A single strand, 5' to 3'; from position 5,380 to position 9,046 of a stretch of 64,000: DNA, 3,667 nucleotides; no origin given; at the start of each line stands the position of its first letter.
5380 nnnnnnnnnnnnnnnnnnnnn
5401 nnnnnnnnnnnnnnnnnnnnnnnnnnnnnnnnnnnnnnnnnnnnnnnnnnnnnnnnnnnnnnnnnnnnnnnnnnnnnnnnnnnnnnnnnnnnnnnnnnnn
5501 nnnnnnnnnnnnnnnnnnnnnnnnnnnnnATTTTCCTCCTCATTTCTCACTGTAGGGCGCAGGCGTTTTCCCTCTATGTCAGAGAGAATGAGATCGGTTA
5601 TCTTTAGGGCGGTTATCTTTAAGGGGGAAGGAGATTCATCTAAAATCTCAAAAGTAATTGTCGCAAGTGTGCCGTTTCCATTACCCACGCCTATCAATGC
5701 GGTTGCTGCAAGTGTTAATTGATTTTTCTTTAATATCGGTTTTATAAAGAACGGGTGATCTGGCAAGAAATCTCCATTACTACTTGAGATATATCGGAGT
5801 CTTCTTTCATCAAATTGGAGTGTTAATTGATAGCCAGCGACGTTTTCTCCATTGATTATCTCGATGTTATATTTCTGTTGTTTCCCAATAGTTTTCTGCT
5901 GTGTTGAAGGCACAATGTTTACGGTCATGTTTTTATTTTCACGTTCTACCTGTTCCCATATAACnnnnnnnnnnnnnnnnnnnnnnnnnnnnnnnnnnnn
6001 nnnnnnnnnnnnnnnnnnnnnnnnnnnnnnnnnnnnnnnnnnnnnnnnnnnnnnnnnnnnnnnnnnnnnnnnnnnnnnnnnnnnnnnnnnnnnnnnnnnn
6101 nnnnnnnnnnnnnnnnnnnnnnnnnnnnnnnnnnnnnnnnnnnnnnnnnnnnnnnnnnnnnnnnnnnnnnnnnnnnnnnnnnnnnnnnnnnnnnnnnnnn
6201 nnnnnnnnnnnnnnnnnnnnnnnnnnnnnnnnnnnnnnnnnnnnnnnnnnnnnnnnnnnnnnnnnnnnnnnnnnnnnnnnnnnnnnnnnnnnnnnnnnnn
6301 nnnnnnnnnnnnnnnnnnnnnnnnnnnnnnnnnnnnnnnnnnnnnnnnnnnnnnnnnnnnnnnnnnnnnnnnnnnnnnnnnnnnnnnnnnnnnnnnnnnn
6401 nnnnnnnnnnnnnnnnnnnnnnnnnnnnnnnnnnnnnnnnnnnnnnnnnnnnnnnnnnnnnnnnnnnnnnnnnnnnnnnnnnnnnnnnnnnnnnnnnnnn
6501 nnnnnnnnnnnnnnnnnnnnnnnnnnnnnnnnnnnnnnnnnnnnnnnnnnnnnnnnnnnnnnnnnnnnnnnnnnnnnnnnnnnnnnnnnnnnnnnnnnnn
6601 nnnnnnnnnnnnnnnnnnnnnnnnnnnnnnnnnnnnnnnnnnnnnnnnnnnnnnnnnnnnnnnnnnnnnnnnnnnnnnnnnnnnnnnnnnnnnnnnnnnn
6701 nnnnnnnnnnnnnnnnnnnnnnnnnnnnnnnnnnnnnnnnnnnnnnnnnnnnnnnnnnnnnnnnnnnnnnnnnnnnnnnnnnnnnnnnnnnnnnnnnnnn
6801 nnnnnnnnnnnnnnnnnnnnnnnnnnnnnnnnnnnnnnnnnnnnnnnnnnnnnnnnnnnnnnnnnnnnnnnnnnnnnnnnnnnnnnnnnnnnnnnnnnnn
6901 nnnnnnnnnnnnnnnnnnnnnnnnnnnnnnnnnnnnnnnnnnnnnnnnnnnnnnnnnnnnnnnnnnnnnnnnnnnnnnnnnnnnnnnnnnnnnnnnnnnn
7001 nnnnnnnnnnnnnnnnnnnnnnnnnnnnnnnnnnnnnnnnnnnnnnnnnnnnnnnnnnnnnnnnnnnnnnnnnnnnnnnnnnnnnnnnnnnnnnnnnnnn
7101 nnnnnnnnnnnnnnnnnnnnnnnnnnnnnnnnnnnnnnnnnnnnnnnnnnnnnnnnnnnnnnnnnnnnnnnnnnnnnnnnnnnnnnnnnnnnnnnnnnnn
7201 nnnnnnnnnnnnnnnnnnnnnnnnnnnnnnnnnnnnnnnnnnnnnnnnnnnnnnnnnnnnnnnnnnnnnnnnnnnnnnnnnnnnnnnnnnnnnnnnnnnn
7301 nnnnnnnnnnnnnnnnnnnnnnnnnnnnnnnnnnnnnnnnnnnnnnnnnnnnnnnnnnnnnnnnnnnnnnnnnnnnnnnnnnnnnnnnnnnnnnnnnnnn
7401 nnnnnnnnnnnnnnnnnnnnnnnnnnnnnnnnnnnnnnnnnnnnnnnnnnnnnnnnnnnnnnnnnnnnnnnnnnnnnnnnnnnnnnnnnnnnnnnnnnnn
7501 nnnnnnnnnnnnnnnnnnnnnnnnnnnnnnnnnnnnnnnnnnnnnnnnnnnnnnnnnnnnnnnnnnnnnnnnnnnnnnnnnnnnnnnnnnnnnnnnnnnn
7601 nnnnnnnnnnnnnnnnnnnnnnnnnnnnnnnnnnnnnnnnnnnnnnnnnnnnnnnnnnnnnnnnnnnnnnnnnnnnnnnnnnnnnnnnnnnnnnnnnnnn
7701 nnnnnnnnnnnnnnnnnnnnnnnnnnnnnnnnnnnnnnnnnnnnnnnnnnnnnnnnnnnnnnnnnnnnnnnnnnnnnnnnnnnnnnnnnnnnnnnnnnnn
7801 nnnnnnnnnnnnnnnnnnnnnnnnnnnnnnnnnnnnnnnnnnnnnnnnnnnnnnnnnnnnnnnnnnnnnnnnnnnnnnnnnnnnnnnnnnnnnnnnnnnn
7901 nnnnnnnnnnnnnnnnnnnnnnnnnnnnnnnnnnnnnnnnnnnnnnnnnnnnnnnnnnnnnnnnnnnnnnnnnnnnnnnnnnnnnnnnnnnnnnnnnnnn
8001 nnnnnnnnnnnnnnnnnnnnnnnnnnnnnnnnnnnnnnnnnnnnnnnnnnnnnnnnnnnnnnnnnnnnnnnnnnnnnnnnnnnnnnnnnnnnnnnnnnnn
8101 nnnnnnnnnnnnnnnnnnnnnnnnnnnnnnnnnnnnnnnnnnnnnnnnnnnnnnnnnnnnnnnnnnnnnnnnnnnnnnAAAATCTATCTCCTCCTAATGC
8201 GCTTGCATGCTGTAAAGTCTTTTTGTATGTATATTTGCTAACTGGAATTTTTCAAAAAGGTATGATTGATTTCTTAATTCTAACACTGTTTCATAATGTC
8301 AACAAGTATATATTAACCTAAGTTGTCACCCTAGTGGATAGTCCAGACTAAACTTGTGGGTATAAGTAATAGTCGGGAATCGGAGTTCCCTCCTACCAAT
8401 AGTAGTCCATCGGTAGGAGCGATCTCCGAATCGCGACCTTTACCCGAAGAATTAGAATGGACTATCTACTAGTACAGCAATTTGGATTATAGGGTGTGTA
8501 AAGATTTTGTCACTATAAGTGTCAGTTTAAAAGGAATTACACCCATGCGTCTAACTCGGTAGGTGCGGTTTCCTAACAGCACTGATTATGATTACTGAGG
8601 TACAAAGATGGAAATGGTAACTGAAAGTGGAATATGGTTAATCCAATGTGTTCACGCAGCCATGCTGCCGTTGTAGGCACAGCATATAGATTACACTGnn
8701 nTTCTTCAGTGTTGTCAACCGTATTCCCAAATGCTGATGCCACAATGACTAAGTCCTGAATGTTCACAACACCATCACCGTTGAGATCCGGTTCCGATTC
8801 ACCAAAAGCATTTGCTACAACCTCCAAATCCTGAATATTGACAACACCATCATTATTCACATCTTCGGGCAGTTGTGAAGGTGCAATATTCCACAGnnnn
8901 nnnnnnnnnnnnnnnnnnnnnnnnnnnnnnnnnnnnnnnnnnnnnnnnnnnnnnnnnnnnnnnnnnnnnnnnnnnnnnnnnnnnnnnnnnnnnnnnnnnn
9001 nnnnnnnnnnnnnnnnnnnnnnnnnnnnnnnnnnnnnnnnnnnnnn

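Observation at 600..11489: Cellulosome-like cohesin/dockerin assembly built on WD40 beta-propeller scaffolds plus a dockerin-tagged metzincin protease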

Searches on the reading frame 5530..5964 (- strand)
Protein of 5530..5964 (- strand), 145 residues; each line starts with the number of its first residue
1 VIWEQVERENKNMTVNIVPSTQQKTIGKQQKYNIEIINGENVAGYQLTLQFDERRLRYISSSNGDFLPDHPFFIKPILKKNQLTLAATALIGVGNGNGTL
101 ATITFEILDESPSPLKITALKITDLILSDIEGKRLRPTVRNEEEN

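Call 9: search_protein_families(library=pfam, proteins=[window:5530-5964:-], max_evalue=10)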
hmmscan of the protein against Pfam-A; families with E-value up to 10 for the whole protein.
seq(145 aa): 1 family
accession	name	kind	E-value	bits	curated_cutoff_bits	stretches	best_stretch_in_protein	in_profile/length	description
PF00963.24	Cohesin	-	4.4e-07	30.6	24.1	1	31-123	19-115/139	Cohesin domain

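Call 14: find_homologous_proteins(query=window:5530-5964:-, max_evalue=0.001)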
Query seq(145 aa) (145 aa): 4 proteins with E <= 0.001 among 79 candidates.
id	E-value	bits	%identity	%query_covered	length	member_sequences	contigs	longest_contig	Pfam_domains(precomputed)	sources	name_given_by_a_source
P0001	1.7e-53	198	68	100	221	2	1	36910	PF25168.2,PF25174.2,PF24814.2,PF23381.2,PF25173.2,PF00963.25,PF25175.2,PF24817.2,PF24796.2,PF25172.2,PF24782.3,PF25391.2,PF23869.2,PF24807.2,PF25047.1,PF00400.39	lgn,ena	-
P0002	4.2e-23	100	43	87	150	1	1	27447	PF00963.25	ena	-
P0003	2.1e-21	95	50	73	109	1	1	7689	PF00963.25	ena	-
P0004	2.3e-12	65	76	34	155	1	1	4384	PF25168.2,PF25174.2,PF24814.2,PF24105.2,PF24805.2,PF23381.2,PF25173.2,PF25175.2,PF24817.2,PF24796.2,PF24780.2,PF23409.2,PF25172.2,PF24782.3,PF25391.2,PF24807.2,PF25047.1,PF00400.39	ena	-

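Call 17: find_encoding_contigs(protein=P0001, flank=10000, max_places=4)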
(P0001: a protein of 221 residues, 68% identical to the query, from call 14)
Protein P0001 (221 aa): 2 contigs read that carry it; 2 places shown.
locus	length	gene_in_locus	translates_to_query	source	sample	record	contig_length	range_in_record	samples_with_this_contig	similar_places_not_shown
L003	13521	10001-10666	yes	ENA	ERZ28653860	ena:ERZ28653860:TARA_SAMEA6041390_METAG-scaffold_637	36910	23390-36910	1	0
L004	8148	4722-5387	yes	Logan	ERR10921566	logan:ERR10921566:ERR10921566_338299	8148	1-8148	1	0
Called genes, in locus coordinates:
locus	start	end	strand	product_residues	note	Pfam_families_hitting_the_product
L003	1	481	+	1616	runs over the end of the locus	PF14580:LRR_9 (faint), PF23211:LRR_LRWD1 (faint), PF23952:LRR_EndoS (faint), PF25019:LRR_R13L1-DRL21 (faint), PF12799:LRR_4, PF23598:LRR_14 (weak), PF12799:LRR_4, PF00963:Cohesin, +1 more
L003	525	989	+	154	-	PF18962:Por_Secre_tail (faint), PF13860:FlgD_ig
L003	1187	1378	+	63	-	-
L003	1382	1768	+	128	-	-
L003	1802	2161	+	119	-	-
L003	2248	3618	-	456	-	PF00202:Aminotran_3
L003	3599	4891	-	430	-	PF00037:Fer4 (weak)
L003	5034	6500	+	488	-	PF07638:Sigma70_ECF (weak), PF04545:Sigma70_r4, PF08281:Sigma70_r4_2, PF15902:Sortilin-Vps10 (faint), PF25852:DUF6242_C (faint)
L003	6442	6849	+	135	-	-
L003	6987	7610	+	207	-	-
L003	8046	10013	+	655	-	-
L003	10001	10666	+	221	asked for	PF24807:WD40_CDC20-Fz, PF24814:WD40_Prp19, PF25173:Beta-prop_WDR3_1st, PF25174:Beta-prop_THOC3, PF25175:Beta-prop_WDR5, PF25391:WD40_Gbeta, PF23381:Beta-prop_IFT122_1st, PF24817:WD40_WDHD1_1st, +8 more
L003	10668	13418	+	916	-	PF24807:WD40_CDC20-Fz, PF23381:Beta-prop_IFT122_1st, PF23414:Beta-prop_EML_2, PF24814:WD40_Prp19, PF25173:Beta-prop_WDR3_1st, PF25174:Beta-prop_THOC3, PF25175:Beta-prop_WDR5, PF24814:WD40_Prp19, +114 more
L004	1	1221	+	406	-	?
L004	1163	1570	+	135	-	-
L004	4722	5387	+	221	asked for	PF24807:WD40_CDC20-Fz, PF24814:WD40_Prp19, PF25173:Beta-prop_WDR3_1st, PF25174:Beta-prop_THOC3, PF25175:Beta-prop_WDR5, PF25391:WD40_Gbeta, PF23381:Beta-prop_IFT122_1st, PF24817:WD40_WDHD1_1st, +8 more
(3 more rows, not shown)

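Call 35: find_homologous_proteins(query=A1, max_evalue=0.001)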
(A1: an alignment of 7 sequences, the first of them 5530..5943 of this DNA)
Query A1 (7 sequences) (138 aa, profile of the alignment): 282 proteins with E <= 0.001 among 6461 candidates; the best 120 are listed.
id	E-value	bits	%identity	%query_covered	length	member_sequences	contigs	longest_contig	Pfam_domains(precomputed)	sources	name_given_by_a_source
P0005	1.3e-79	283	40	95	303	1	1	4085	PF00963.25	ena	-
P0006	5.0e-71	255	42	93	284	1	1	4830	PF00963.25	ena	-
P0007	4.6e-63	229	45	92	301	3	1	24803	PF00963.25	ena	-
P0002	1.2e-58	215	43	91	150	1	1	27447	PF00963.25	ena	-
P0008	8.2e-57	209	40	93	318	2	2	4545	PF25168.2,PF25174.2,PF24814.2,PF24105.2,PF24805.2,PF23381.2,PF24017.3,PF25173.2,PF00963.25,PF25175.2,PF24817.2,PF24796.2,PF23409.2,PF23393.3,PF25172.2,PF24782.3,PF20426.5,PF25391.2,PF23869.2,PF24807.2,PF25047.1,PF00400.39,PF23414.2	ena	-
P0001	6.3e-53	196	69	100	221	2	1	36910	PF25168.2,PF25174.2,PF24814.2,PF23381.2,PF25173.2,PF00963.25,PF25175.2,PF24817.2,PF24796.2,PF25172.2,PF24782.3,PF25391.2,PF23869.2,PF24807.2,PF25047.1,PF00400.39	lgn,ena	-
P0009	5.7e-50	187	44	93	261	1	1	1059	PF00404.25,PF00963.25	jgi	jgi:hypothetical protein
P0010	1.0e-46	176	48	86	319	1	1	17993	PF25168.2,PF24105.2,PF24805.2,PF24017.3,PF23342.2,PF00963.25,PF24817.2,PF23393.3,PF23389.2,PF20426.5,PF25460.2,PF00400.39,PF23414.2,PF23410.5,PF25174.2,PF24814.2,PF23381.2,PF25173.2,PF25171.2,PF12894.14,PF25175.2,PF24796.2,PF07676.19,PF24780.2,PF23409.2,PF25172.2,PF24782.3,PF16529.12,PF25391.2,PF238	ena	-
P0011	1.4e-46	176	45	85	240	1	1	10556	PF00963.25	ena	-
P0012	1.5e-46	175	40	96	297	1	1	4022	PF00963.25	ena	-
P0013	7.7e-46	173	46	86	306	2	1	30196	PF00404.25,PF00963.25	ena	-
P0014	1.1e-45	173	48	86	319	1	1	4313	PF00963.25,PF13860.13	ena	-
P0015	2.2e-45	172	43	92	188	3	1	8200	PF00963.25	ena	-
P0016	3.1e-45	171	30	78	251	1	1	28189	PF25174.2,PF24814.2,PF25173.2,PF00963.25,PF25175.2,PF24817.2,PF00400.39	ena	-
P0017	4.2e-45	171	45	91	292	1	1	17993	PF00404.25,PF00963.25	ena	-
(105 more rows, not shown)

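Call 73: search_protein_families(library=ncbifam, proteins=[window:5530-5943:-], max_evalue=0.01)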
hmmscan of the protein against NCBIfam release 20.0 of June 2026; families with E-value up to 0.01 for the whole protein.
window:5530-5943:- (138 aa): 0 families

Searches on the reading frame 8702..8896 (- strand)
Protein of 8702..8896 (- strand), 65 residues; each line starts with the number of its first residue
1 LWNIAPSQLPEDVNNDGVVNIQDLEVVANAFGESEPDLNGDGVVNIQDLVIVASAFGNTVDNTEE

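Call 9: search_protein_families(library=pfam, proteins=[window:8702-8896:-], max_evalue=10)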
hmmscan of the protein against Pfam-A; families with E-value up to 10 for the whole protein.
seq(65 aa): 7 families
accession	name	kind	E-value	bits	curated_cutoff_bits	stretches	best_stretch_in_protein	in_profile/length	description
PF00404.24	Dockerin_1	-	2.1e-09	37.9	22.9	2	11-54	2-54/57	Dockerin type I domain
PF00036.39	EF-hand_1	-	1.7e-05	24.5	25.4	2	37-52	10-25/29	EF hand domain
PF13202.12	EF-hand_5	-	0.00069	19.4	25.9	2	37-49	9-21/25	EF hand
PF13405.12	EF-hand_6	-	0.0019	18.2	25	2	12-31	10-29/30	EF-hand domain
PF13499.12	EF-hand_7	-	0.003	18.3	30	2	12-50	12-63/67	EF-hand domain pair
PF01839.29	FG-GAP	-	1.4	9.3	22.1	0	37-56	9-25/37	FG-GAP repeat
PF02412.23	TSP_3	-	2.7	8.2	25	1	11-23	14-26/36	Thrombospondin type 3 repeat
